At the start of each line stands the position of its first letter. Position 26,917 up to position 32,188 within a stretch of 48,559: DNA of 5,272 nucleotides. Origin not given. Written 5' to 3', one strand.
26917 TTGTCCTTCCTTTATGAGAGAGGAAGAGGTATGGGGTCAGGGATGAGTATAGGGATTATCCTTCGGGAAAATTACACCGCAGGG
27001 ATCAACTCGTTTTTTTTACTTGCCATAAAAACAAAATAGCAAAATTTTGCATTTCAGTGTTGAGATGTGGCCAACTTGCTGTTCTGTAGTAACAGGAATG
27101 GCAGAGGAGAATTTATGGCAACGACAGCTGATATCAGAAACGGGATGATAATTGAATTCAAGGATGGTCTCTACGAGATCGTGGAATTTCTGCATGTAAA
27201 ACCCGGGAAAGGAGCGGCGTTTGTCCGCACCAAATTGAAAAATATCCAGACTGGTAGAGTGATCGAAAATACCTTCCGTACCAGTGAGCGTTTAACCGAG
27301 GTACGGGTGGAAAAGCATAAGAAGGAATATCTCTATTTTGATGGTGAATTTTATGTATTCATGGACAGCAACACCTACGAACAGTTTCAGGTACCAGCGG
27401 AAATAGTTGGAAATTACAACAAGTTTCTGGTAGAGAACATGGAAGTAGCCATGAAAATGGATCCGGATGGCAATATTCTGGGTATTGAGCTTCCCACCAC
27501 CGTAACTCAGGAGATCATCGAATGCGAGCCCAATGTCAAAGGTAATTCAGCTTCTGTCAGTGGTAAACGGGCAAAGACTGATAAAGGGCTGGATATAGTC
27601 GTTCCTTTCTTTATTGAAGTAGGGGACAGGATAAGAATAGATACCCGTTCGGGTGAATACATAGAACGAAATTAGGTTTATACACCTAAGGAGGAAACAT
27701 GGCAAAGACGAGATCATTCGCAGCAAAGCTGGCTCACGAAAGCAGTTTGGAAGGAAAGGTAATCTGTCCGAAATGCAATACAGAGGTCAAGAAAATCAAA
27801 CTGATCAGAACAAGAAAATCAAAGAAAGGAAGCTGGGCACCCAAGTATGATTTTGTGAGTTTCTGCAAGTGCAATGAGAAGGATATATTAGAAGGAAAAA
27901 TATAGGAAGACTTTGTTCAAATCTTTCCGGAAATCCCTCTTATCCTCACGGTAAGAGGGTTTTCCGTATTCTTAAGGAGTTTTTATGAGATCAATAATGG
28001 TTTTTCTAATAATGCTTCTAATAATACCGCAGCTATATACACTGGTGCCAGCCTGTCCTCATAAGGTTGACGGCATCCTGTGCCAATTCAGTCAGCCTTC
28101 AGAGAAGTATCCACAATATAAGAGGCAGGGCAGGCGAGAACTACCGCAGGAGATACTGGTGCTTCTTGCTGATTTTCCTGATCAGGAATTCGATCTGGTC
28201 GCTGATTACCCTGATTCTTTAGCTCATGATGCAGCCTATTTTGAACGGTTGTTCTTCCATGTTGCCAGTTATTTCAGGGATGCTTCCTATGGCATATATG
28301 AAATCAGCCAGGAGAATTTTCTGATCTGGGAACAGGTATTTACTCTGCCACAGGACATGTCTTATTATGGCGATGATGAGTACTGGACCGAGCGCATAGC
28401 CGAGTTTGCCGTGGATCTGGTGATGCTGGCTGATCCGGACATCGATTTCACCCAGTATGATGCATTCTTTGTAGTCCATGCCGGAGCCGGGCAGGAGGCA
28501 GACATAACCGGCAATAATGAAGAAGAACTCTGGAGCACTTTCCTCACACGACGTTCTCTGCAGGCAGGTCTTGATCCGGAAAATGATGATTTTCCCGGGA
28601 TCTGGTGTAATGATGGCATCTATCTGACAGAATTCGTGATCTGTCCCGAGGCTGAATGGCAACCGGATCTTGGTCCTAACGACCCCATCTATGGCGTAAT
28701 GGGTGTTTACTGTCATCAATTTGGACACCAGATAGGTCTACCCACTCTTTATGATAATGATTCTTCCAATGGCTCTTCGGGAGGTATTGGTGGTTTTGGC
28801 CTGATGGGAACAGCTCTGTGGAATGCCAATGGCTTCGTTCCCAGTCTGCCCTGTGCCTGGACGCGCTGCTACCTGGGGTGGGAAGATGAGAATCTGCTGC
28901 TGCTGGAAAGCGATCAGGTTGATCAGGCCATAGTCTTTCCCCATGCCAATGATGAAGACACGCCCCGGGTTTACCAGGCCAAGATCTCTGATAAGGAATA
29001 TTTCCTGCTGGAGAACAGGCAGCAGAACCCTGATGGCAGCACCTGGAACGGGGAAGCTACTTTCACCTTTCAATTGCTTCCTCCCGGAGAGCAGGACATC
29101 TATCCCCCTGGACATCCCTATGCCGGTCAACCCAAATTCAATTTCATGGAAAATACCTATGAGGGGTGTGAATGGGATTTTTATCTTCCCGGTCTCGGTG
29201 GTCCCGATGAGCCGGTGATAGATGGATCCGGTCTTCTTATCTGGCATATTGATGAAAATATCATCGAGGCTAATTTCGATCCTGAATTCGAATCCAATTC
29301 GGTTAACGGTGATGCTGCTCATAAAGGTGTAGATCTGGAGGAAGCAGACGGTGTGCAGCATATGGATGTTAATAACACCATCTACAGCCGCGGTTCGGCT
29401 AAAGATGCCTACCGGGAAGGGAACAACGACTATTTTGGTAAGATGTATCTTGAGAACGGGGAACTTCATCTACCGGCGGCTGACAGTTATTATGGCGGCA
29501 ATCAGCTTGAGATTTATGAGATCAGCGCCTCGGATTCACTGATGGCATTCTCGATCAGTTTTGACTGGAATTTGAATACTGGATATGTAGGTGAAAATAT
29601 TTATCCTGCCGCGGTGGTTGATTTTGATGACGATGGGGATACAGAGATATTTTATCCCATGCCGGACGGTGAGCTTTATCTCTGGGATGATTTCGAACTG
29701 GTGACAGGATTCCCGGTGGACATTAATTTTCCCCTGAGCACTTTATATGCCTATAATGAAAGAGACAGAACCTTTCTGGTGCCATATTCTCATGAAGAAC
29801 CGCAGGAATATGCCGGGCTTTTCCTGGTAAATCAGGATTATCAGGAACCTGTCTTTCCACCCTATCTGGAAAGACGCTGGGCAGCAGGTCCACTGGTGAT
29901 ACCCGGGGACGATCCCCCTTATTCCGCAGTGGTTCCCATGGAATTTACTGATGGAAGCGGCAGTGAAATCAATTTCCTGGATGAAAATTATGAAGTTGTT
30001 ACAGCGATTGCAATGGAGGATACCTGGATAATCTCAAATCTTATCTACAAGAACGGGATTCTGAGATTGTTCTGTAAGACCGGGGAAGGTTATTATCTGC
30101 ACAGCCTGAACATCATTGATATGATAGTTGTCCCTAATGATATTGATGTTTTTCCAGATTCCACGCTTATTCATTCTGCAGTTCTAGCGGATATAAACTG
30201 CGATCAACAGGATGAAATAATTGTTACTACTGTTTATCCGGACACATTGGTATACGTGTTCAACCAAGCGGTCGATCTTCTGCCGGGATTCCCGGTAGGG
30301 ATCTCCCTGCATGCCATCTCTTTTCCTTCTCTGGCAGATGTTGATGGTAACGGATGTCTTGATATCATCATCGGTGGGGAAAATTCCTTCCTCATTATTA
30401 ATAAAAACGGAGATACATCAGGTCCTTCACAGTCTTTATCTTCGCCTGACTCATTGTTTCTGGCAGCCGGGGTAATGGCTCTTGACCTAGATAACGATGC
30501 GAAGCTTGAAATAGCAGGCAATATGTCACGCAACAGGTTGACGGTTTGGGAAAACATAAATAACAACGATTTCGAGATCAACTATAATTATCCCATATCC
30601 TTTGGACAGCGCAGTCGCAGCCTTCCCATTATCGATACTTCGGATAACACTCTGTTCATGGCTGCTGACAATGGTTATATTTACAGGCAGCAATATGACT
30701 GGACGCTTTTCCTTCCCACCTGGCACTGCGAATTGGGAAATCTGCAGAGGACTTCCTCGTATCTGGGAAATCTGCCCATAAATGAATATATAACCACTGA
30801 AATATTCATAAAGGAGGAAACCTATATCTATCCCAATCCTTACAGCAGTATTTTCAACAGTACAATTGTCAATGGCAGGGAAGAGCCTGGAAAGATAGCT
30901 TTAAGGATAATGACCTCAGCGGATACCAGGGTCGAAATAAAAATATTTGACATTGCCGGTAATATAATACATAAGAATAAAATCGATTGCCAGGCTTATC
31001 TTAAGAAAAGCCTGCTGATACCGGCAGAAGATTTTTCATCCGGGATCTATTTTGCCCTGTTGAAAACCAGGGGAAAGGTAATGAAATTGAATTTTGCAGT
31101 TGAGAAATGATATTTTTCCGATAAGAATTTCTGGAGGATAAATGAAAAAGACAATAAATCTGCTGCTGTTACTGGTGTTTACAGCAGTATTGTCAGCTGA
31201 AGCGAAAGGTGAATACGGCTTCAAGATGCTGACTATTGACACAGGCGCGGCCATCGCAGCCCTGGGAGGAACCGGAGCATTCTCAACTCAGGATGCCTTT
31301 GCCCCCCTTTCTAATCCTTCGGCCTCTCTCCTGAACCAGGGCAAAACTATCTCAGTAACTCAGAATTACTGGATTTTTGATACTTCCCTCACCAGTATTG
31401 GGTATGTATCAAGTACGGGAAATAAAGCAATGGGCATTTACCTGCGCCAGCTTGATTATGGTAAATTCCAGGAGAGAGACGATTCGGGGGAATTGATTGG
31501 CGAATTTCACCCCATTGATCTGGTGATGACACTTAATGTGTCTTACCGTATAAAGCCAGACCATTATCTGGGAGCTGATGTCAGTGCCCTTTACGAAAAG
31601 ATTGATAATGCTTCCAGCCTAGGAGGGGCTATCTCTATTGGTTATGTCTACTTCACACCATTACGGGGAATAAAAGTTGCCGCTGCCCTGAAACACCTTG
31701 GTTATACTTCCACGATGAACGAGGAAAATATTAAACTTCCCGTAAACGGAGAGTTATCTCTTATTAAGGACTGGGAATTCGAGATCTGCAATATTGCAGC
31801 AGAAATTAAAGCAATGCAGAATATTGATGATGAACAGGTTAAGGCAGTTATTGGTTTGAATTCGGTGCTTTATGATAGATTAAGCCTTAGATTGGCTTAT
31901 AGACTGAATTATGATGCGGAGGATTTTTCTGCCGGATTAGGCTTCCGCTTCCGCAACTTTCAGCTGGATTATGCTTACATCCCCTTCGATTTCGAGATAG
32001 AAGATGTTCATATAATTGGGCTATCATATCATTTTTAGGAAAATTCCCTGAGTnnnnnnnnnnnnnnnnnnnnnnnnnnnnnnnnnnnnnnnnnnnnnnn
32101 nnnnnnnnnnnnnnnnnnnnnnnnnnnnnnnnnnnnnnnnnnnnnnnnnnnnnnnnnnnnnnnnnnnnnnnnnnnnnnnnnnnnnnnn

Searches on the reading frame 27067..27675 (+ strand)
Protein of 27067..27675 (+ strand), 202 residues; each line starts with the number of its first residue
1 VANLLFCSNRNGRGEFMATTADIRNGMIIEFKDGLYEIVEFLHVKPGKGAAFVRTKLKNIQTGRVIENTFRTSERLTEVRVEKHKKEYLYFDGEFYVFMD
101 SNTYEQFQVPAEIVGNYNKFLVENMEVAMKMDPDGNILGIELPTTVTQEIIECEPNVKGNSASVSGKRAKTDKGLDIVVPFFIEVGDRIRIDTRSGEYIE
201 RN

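Call 16: search_protein_families(library=pfam, proteins=[window:27067-27675:+], max_evalue=0.00001)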
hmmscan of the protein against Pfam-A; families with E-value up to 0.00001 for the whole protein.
window:27067-27675:+ (202 aa): 3 families
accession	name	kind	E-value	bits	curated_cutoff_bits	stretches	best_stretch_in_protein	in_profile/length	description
PF08207.18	EFP_N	-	4.3e-25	87.9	23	1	19-75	1-57/58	Elongation factor P (EF-P) KOW-like domain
PF09285.17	Elong-fact-P_C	-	3.9e-20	71.7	25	1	146-201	1-56/56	Elongation factor P, C-terminal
PF01132.26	EFP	-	6.6e-17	61.7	27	1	87-130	4-47/54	Elongation factor P (EF-P) OB domain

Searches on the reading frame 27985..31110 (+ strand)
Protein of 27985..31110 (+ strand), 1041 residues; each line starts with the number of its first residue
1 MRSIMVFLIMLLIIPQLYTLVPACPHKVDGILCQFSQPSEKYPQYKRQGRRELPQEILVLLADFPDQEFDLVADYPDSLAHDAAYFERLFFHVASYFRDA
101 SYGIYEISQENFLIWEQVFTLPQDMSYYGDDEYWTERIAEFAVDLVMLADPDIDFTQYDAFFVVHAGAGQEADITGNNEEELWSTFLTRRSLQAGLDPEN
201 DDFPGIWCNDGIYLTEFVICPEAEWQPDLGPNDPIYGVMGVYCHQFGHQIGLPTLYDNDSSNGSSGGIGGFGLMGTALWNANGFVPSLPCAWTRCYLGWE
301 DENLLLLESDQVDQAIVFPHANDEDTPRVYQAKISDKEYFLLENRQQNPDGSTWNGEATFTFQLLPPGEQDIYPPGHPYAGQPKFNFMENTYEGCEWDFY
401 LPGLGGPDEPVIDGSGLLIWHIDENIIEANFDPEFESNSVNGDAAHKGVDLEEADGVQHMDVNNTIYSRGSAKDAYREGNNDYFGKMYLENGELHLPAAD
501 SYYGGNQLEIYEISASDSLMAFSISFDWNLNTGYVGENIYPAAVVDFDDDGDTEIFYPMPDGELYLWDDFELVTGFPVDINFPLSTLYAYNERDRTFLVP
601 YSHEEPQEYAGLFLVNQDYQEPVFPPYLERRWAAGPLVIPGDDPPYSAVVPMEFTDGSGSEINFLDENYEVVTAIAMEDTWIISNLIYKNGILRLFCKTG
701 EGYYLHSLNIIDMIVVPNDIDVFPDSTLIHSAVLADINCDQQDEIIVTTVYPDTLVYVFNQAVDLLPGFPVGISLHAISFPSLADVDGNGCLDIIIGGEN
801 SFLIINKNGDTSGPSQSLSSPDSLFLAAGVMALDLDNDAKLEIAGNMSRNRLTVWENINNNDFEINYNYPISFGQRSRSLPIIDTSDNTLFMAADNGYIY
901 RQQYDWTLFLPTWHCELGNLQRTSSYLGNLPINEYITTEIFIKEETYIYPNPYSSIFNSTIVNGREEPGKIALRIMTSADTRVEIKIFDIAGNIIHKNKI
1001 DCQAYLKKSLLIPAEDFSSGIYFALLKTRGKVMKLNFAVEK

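Call 15: search_protein_families(library=pfam, proteins=[window:27985-31110:+], max_evalue=0.00001)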
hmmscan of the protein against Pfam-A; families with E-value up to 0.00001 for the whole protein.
window:27985-31110:+ (1041 aa): 3 families
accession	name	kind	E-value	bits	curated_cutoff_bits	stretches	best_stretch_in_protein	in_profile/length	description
PF13517.12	FG-GAP_3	-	1.1e-08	35.9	26.9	0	785-844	1-60/61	FG-GAP-like repeat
PF05547.17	Peptidase_M6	-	1e-07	32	22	1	158-281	159-267/294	Immune inhibitor A peptidase M6, catalytic domain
PF18962.6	Por_Secre_tail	-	5.1e-06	27.1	27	0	948-1030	1-66/75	Secretion system C-terminal sorting domain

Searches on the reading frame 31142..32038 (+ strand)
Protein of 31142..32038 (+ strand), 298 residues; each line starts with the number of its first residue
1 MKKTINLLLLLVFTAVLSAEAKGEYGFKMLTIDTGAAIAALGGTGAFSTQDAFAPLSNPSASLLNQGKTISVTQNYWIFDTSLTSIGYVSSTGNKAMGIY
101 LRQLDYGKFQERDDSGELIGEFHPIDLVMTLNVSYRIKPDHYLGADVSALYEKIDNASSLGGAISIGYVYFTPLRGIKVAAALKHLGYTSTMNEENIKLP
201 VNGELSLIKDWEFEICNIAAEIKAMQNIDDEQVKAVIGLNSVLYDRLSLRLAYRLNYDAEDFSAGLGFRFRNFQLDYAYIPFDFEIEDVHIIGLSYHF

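Call 15: search_protein_families(library=pfam, proteins=[window:31142-32038:+], max_evalue=0.00001)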
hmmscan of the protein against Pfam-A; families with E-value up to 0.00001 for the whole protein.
window:31142-32038:+ (298 aa): 0 families

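Call 85: search_protein_families(library=pfam, proteins=[window:31142-32038:+], max_evalue=0.01)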
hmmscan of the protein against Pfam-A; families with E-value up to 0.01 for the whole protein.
window:31142-32038:+ (298 aa): 1 family
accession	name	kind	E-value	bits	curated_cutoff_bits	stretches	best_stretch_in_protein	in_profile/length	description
PF03687.19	UPF0164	-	0.00058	19.2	21.4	1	19-113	33-126/325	Uncharacterised protein family (UPF0164)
